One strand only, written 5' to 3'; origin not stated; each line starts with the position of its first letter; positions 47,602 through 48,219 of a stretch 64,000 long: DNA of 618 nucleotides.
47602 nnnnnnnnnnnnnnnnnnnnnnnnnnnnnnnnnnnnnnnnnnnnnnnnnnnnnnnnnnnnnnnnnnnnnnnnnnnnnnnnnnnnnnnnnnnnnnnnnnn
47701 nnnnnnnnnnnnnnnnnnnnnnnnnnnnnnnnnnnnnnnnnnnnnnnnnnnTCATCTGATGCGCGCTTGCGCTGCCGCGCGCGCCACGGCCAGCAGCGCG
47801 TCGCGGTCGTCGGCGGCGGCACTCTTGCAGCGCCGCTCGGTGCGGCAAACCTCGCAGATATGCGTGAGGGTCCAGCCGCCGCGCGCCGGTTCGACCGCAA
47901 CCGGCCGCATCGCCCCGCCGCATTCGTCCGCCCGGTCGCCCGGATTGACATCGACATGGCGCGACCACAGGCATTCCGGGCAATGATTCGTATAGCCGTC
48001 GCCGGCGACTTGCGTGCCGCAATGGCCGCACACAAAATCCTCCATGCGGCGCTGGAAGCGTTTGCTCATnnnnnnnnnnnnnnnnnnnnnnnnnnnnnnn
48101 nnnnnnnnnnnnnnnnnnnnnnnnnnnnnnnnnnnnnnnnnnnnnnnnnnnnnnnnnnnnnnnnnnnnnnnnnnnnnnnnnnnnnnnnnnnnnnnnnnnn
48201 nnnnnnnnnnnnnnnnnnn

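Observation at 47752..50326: Chromate module in which ChrC-like (SOD-fold) and ChrE-like (rhodanese) functions are fused in one polypeptide, with an RNHCP zinc-ribbon gene coupled to chrA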

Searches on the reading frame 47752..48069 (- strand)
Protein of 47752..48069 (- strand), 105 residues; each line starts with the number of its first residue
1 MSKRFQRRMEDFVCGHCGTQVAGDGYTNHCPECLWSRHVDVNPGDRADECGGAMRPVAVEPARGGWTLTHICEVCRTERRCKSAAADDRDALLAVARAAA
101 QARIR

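Call 4: search_protein_families(library=pfam, proteins=[window:47752-48069:-], max_evalue=0.01)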
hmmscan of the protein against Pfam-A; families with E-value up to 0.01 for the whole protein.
window:47752-48069:- (105 aa): 2 families
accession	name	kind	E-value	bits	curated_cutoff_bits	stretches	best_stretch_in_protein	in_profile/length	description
PF12647.12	RNHCP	-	1.3e-27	96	24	1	10-92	2-89/90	RNHCP domain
PF12773.13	DZR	-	0.006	17.2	27.3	0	10-34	11-31/45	Double zinc ribbon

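Call 5: search_protein_families(library=ncbifam, proteins=[window:47752-48069:-], max_evalue=0.01)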
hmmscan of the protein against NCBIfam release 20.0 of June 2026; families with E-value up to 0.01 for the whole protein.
window:47752-48069:- (105 aa): 0 families

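Call 19: find_homologous_proteins(query=window:47752-48069:-, max_evalue=0.001)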
Query window:47752-48069:- (105 aa): 580 proteins with E <= 0.001 among 895 candidates; the best 120 are listed.
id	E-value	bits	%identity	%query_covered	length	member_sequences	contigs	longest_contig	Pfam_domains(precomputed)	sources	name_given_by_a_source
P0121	3.1e-60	219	90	86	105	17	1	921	PF12647.13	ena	-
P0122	9.0e-59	214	89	86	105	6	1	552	PF12647.13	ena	-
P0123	3.0e-58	212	89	100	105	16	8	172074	PF12647.13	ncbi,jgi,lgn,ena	ncbi:MAG: RNHCP domain-containing protein [Rhodospirillales bacterium]|jgi:hypothetical protein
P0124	5.1e-53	196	80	89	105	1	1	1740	PF12647.13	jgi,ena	jgi:hypothetical protein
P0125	2.7e-51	190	80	89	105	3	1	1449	PF12647.13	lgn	-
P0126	6.4e-49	182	79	100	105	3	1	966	PF12647.13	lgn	-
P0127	6.0e-47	176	77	86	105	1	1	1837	PF12647.13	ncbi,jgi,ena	jgi:hypothetical protein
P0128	2.2e-46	174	74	89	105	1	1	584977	PF12647.13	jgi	-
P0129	3.7e-45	170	72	90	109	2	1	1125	PF12647.13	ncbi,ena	-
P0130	8.2e-45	169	73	90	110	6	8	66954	PF12647.13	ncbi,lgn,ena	-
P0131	2.7e-44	168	71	96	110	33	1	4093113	PF12647.13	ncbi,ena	-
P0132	8.5e-44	166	70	96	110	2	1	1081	PF12647.13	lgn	-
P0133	5.0e-43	163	70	100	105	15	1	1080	PF12647.13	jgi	-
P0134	2.4e-42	161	67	86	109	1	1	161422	PF12647.13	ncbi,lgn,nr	ncbi:MAG: RNHCP domain-containing protein [Alphaproteobacteria bacterium]|nr:RNHCP domain-containing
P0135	4.7e-42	160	70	100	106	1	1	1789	PF12647.13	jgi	jgi:hypothetical protein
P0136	5.1e-42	160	68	89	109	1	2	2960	PF12647.13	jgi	jgi:hypothetical protein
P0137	2.2e-41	158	66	99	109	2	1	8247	PF12647.13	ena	-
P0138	3.3e-41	158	67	86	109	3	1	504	PF12647.13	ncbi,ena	-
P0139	1.6e-40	155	68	99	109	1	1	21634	PF12647.13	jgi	jgi:RNHCP domain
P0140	7.9e-40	153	67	100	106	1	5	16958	PF12647.13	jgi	jgi:hypothetical protein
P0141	9.8e-40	153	69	89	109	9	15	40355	PF12647.13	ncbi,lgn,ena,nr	ncbi:MAG: RNHCP domain-containing protein [Azospirillum sp.]|nr:RNHCP domain-containing protein [Azo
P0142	1.4e-39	152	65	99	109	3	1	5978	PF12647.13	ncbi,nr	ncbi:MAG: RNHCP domain-containing protein [Tagaea sp.]|nr:RNHCP domain-containing protein [Tagaea sp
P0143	1.8e-38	149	66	89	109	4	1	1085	PF12647.13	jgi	jgi:hypothetical protein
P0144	2.2e-38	149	66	96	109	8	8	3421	PF12647.13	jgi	jgi:hypothetical protein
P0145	2.3e-38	148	64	97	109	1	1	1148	PF12647.13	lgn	-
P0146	3.7e-38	148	65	89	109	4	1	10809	PF12647.13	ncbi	-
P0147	5.4e-38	147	63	99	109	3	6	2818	PF12647.13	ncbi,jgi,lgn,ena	jgi:hypothetical protein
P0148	6.5e-38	147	62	95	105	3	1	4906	PF12647.13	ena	-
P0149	6.6e-38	147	63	98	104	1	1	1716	PF12647.13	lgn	-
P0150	2.9e-37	145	66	98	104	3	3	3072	PF12647.13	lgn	-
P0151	6.1e-37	144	58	98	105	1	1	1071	PF12647.13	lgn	-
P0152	7.2e-37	144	59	98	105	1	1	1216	PF12647.13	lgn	-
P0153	1.0e-36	143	60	98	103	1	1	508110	PF12647.13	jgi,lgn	jgi:rubrerythrin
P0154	2.3e-36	142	59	98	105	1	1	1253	PF12647.13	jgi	jgi:hypothetical protein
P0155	2.9e-36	142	59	94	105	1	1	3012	PF12647.13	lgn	-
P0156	3.4e-36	141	63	90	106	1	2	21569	PF12647.13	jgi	-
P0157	7.6e-36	140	56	96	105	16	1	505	PF12647.13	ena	-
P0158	8.6e-36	140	59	92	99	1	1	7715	PF12647.13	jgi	jgi:RNHCP domain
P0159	1.2e-35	140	53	97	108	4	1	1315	PF12647.13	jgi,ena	-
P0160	1.2e-35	140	59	94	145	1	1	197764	PF12647.13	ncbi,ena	-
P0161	1.5e-35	139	60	95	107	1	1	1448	PF12647.13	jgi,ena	-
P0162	1.6e-35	139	59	94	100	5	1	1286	PF12647.13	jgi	jgi:hypothetical protein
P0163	1.8e-35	139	61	94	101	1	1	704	PF12647.13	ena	-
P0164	3.0e-35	138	59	95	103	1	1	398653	PF12647.13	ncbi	-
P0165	3.4e-35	138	61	89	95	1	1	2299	PF12647.13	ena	-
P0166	4.5e-35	138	54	98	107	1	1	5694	PF12647.13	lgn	-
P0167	5.1e-35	138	60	96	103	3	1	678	PF12647.13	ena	-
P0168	5.2e-35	138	60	95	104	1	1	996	PF12647.13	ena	-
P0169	6.3e-35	137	62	90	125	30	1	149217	PF12647.13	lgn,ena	-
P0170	6.9e-35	137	63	98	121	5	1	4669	PF12647.13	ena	-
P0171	7.3e-35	137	63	90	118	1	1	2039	PF12647.13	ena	-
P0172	8.7e-35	137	59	95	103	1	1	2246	PF12647.13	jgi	-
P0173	1.1e-34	137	58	92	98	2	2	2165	PF12647.13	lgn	-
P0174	1.4e-34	136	63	90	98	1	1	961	PF12647.13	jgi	jgi:hypothetical protein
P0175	1.5e-34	136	64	86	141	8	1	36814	PF12647.13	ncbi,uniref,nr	ncbi:RNHCP domain-containing protein [Frankia tisae]|uniref:RNHCP domain-containing protein n=1 Tax=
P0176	1.7e-34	136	60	100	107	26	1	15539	PF12647.13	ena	-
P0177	1.8e-34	136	59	90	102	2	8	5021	PF12647.13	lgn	-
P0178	2.0e-34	136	55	96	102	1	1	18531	PF12647.13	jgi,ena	-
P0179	2.2e-34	136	61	86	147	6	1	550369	PF12647.13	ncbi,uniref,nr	ncbi:RNHCP domain-containing protein [Frankia sp. Ag45/Mut15]|uniref:RNHCP domain-containing protein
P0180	2.2e-34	136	58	100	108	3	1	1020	PF12647.13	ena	-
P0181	2.3e-34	136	64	90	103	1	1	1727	PF12647.13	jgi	-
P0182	2.7e-34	135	58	92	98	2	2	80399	PF12647.13,PF23455.2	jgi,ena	jgi:ribosomal protein L37AE/L43A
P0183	2.9e-34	135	63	91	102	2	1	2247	PF12647.13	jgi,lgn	jgi:predicted RNA-binding Zn-ribbon protein involved in translation (DUF1610 family)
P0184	3.1e-34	135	63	95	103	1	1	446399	PF12647.13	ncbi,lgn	ncbi:MAG: RNHCP domain-containing protein [Pseudomonadota bacterium]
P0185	4.0e-34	135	61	100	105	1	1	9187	PF12647.13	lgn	-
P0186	4.2e-34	135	59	90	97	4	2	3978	PF12647.13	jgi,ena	-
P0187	4.3e-34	135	61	96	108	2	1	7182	PF12647.13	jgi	jgi:hypothetical protein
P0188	4.3e-34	135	60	90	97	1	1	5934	PF12647.13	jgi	jgi:Zn finger protein HypA/HybF involved in hydrogenase expression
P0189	4.5e-34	135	55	93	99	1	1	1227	PF12647.13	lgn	-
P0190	4.9e-34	135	52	99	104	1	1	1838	PF12647.13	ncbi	-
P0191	5.0e-34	134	59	90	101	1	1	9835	PF12647.13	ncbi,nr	ncbi:MAG: RNHCP domain-containing protein [Candidatus Poribacteria bacterium]|nr:RNHCP domain-contai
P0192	5.1e-34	134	60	100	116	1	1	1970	PF12647.13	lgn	-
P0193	5.4e-34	134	61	91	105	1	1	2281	PF12647.13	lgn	-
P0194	5.5e-34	134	60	91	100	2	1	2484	PF12647.13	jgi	jgi:ribosomal protein L37AE/L43A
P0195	6.4e-34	134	56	97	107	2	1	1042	PF12647.13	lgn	-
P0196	6.9e-34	134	62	90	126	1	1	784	PF12647.13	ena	-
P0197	7.0e-34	134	64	88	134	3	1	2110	PF12647.13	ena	-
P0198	9.3e-34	134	59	98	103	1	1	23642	PF12647.13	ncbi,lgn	-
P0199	9.7e-34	134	54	93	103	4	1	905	PF12647.13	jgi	-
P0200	1.0e-33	134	66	84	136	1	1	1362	PF12647.13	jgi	jgi:hypothetical protein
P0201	1.1e-33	133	62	89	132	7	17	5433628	PF12647.13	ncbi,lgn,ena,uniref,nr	ncbi:hypothetical protein ThrDRAFT_01250 [Frankia casuarinae]|uniref:RNHCP domain-containing protein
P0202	1.1e-33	133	59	90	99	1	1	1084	PF08209.18,PF12647.13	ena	-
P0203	1.2e-33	133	57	95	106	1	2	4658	PF12647.13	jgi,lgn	jgi:hypothetical protein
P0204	1.3e-33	133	55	96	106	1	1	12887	PF12647.13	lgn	-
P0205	1.3e-33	133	58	93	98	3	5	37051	PF12647.13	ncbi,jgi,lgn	-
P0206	1.4e-33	133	56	96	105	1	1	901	PF12647.13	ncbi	-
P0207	1.7e-33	133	57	91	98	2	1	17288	PF08209.18,PF12647.13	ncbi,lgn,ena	-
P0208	2.1e-33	132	59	91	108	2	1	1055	PF12647.13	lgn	-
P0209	2.3e-33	132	66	86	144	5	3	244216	PF12647.13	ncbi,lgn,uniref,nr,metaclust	ncbi:RNHCP domain [Frankia torreyi]|uniref:RNHCP domain n=1 Tax=Frankia torreyi TaxID=1856 RepID=A0A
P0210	2.3e-33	132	61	84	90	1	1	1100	PF12647.13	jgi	jgi:DNA-directed RNA polymerase subunit RPC12/RpoP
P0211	2.4e-33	132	57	90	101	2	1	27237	PF12647.13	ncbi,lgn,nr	ncbi:RNHCP domain-containing protein [Candidatus Poribacteria bacterium]|nr:RNHCP domain-containing 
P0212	2.4e-33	132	56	95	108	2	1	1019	PF12647.13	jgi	jgi:hypothetical protein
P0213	2.6e-33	132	63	87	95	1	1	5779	PF12647.13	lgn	-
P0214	2.7e-33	132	57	91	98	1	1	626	PF12647.13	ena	-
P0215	2.9e-33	132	63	84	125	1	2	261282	PF12647.13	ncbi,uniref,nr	ncbi:RNHCP domain-containing protein [Frankia sp. AiPs1]|uniref:RNHCP domain-containing protein n=1 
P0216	3.3e-33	132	57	91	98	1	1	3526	PF12647.13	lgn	-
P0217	3.6e-33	132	54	98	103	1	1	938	PF12647.13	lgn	-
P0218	3.6e-33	132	61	92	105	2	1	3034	PF12647.13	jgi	-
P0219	3.7e-33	132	59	100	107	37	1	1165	PF12647.13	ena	-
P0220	3.9e-33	132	58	90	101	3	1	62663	PF12647.13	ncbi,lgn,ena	-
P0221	4.5e-33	131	55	91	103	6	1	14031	PF12647.13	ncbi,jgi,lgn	ncbi:MAG: RNHCP domain-containing protein [Minisyncoccia bacterium]|jgi:hypothetical protein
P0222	4.9e-33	131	61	91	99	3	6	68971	PF12647.13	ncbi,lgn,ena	-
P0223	5.2e-33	131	59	90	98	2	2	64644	PF12647.13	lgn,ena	-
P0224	5.3e-33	131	58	87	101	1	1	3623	PF12647.13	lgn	-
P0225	5.5e-33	131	59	90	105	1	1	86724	PF08209.18,PF12647.13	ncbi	-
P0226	5.6e-33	131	61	92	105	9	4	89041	PF12647.13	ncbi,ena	-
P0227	5.8e-33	131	59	91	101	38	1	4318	PF12647.13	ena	-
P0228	5.8e-33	131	60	89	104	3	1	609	PF12647.13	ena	-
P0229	6.4e-33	131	66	89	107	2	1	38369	PF12647.13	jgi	jgi:RNHCP domain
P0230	6.8e-33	131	56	90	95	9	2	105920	PF12647.13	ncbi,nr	ncbi:MAG: RNHCP domain-containing protein [Parcubacteria group bacterium]|nr:RNHCP domain-containing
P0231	7.5e-33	131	58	91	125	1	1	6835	PF12647.13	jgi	jgi:hypothetical protein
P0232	7.5e-33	131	57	93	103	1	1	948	PF12647.13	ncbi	-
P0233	7.7e-33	131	57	93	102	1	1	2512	PF12647.13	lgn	-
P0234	7.8e-33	131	54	97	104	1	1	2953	PF12647.13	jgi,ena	-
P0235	1.0e-32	130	61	88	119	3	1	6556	PF12647.13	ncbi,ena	-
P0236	1.0e-32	130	59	91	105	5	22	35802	PF12647.13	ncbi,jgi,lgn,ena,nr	ncbi:MAG TPA: RNHCP domain-containing protein [Anaerolineales bacterium]|jgi:hypothetical protein|nr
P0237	1.2e-32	130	56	90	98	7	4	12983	PF12647.13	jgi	-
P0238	1.2e-32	130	60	92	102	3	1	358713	PF12647.13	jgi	jgi:rubrerythrin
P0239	1.2e-32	130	56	89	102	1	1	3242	PF12647.13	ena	-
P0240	1.2e-32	130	63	88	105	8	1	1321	PF12647.13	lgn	-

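Call 21: find_related_loci(query=A2, collection=genome_contigs, flank=5000)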
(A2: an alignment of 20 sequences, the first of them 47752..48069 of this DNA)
Query A2 (105 aa) in genome_contigs; peptide patterns used: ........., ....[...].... (x = any residue, [..] = any of these).
600 stretches matched a pattern (row limit reached: there are more); 591 encode a relative of the query (tblastn E <= 1e-3); the best 80 are kept; 80 distinct loci.
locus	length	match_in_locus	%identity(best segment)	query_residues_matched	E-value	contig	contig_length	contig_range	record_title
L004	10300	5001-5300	50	3-102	4e-40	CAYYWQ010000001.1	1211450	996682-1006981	MAG TPA_asm: uncultured Candidatus Saccharibacteria bacterium isolate SRP292972_co1_95 genome assembly, contig: NODE_2_l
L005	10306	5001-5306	58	2-103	2e-39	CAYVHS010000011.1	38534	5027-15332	MAG TPA_asm: uncultured Bdellovibrionales bacterium isolate SRP278252_co2_49 genome assembly, contig: NODE_1992_length_3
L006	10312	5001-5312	60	1-104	7e-39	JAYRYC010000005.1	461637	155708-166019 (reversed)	MAG: Tagaea sp. isolate EBPR_s431bin.14 NODE_26_length_461637_cov_12.505887, whole genome shotgun sequence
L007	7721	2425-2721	59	3-101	1e-38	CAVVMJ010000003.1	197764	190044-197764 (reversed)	MAG: uncultured bacterium isolate MFD03726.bin.1.241 genome assembly, contig: contig_30050, whole genome shotgun sequenc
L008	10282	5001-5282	61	3-96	2e-38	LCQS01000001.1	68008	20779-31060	MAG: Parcubacteria group bacterium GW2011_GWA2_51_10 UY63_C0001, whole genome shotgun sequence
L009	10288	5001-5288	60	2-97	3e-38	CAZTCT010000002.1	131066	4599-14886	MAG TPA_asm: uncultured Candidatus Saccharibacteria bacterium isolate SRP329715_co1_218 genome assembly, contig: NODE_12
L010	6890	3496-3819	61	2-104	2e-38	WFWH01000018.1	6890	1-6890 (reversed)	MAG: Patescibacteria group bacterium isolate S141_125_esom k151_175004, whole genome shotgun sequence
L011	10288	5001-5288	59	1-96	8e-38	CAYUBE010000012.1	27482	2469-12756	MAG TPA_asm: uncultured Candidatus Saccharibacteria bacterium isolate binchicken_co3_598 genome assembly, contig: NODE_5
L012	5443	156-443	60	1-96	2e-37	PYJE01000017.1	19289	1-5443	MAG: Candidatus Poribacteria bacterium isolate AGPOR5 scf7180000041032, whole genome shotgun sequence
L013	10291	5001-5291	60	1-97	3e-37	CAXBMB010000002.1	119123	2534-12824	MAG TPA_asm: uncultured Rhodovibrionaceae bacterium isolate ERR2762121_concoct_10 genome assembly, contig: ERZ3421540.33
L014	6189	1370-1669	57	3-103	3e-37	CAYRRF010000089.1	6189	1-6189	MAG TPA_asm: uncultured Bdellovibrionales bacterium isolate SRP278252_co1_172 genome assembly, contig: NODE_24560_length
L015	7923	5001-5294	58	1-98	1e-36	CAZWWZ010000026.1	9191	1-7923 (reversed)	MAG TPA_asm: uncultured Candidatus Saccharibacteria bacterium isolate binchicken_co3_549 genome assembly, contig: NODE_2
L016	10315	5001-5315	59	1-105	1e-36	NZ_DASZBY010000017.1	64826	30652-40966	MAG: Aliidongia sp. isolate SMAG_U6428 k141_45413, whole genome shotgun sequence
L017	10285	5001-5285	58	2-96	2e-36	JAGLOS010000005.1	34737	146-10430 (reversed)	MAG: Candidatus Paceibacterota bacterium isolate RS_7_45 ROV157_7.bin.45.fa_5, whole genome shotgun sequence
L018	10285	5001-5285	59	1-95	1e-36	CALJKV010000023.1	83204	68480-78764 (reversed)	MAG TPA_asm: uncultured Chloroflexi bacterium isolate SRR6227243_bin.47_CONCOCT_v1.1_MAG genome assembly, contig: ERZ795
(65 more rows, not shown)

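Call 52: predict_structure(alignment_id=A6)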
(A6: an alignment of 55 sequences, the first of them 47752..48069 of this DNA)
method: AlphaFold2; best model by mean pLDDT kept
length: 105 residues; sequences in the alignment: 55
mean_pLDDT: 83.4   pTM: 0.74
mean pLDDT of the five models: 83.4, 81.1, 78.7, 78.7, 78.7
residues with pLDDT >= 90: 52; 70-90: 32; 50-70: 20; < 50: 1
segments of 3 or more residues with pLDDT < 50: none
pLDDT, mean of each block of 10 residues (from residue 1): 61 90 79 84 57 91 91 91 92 96 90
secondary structure, 60 per line:
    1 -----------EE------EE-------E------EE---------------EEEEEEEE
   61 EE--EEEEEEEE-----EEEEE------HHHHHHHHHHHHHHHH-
elements in order: E53-62 E65-72 E78-82 H89-104

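Call 58: fold_search(model_id=the predicted structure, library=pdb)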
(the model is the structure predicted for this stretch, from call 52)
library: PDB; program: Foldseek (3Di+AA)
matches with E <= 10: 511; with E <= 0.001: 0
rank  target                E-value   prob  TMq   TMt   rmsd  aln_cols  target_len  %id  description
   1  7oba_I                5.3e-02  0.51  0.29  0.29  31.0        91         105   15  Cryo-EM structure of human RNA Polymerase I in complex with RRN3 (released 2021-12-08)
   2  6hls_I                1.0e-01  0.20  0.24  0.23  25.4        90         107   17  Yeast apo RNA polymerase I* (released 2019-04-03)
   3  7obb_I                1.4e-01  0.25  0.28  0.28  30.6        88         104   17  Cryo-EM structure of human RNA Polymerase I Open Complex (released 2021-12-08)
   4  4c2m_X                1.5e-01  0.30  0.29  0.26  27.1        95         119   16  Structure of RNA polymerase I at 2.8 A resolution (released 2013-10-23)
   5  7z2z_I                2.3e-01  0.20  0.25  0.24  27.0        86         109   17  Structure of yeast RNA Polymerase III-DNA-Ty1 integrase complex (Pol III-DNA-IN1) at 3.1 A (released 2023-04-05)
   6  4c2m_I                2.5e-01  0.16  0.25  0.22  27.4        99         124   14  Structure of RNA polymerase I at 2.8 A resolution (released 2013-10-23)
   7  9g27_I                2.5e-01  0.14  0.21  0.23  24.1        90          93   16  Yeast RNA polymerase I elongation complex stalled by an apurinic site, pre-translocation state (released 2025-06-18)
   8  7z1l_I                4.2e-01  0.11  0.24  0.23  20.9        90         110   18  Structure of yeast RNA Polymerase III Pre-Termination Complex (PTC) (released 2022-08-31)
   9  6hlq_I                5.0e-01  0.13  0.25  0.23  26.6       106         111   15  Yeast RNA polymerase I* elongation complex bound to nucleotide analog GMPCPP (released 2019-04-03)
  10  5fj9_I                6.8e-01  0.14  0.27  0.30  22.3        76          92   18  Cryo-EM structure of yeast apo RNA polymerase III at 4.6 A (released 2015-11-25)
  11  3er0_B                9.6e-01  0.54  0.29  0.24   3.2        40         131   12  Crystal structure of the full length eIF5A from Saccharomyces cerevisiae (released 2008-12-02)
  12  5xce_A                9.6e-01  0.08  0.20  0.13  11.2        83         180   17  Crystal structure of Wild type Vps29 from Entamoeba histolytica (released 2017-10-04)
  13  4v8p_AC               1.0e+00  0.06  0.20  0.20  17.0        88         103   16  T.thermophila 60S ribosomal subunit in complex with initiation factor 6. (released 2014-07-09)
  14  8qlw                  1.1e+00  0.13  0.28  0.18  11.5        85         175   16  Purpureocillium lilancinum Woronin Body Major protein crystallized in cellulo (released 2024-10-02)
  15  8qnu                  1.2e+00  0.60  0.29  0.21   3.0        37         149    8  Metarhizium robertsii Woronin body major protein (HEX-1) (released 2024-10-09)
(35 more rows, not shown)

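Call 90: search_solved_structures(query=A6, max_evalue=1)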
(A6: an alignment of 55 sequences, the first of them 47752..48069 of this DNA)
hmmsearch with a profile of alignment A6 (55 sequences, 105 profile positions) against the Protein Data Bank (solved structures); distinct sequences matched with E-value up to 1: 3.
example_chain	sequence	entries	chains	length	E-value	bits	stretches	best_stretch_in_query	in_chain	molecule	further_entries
6tbm_O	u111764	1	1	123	0.0053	19.9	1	8-37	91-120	SAGA-associated factor 11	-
5xy3_p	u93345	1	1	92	0.03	17.5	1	12-37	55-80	Uncharacterized protein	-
2lo2_A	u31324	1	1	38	0.35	14.1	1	11-35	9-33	SAGA-associated factor 11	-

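Call 91: search_protein_families(library=phrogs, proteins=[window:47752-48069:-], max_evalue=0.01)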
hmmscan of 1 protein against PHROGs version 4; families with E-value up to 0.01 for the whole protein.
window:47752-48069:- (105 aa): 0 families
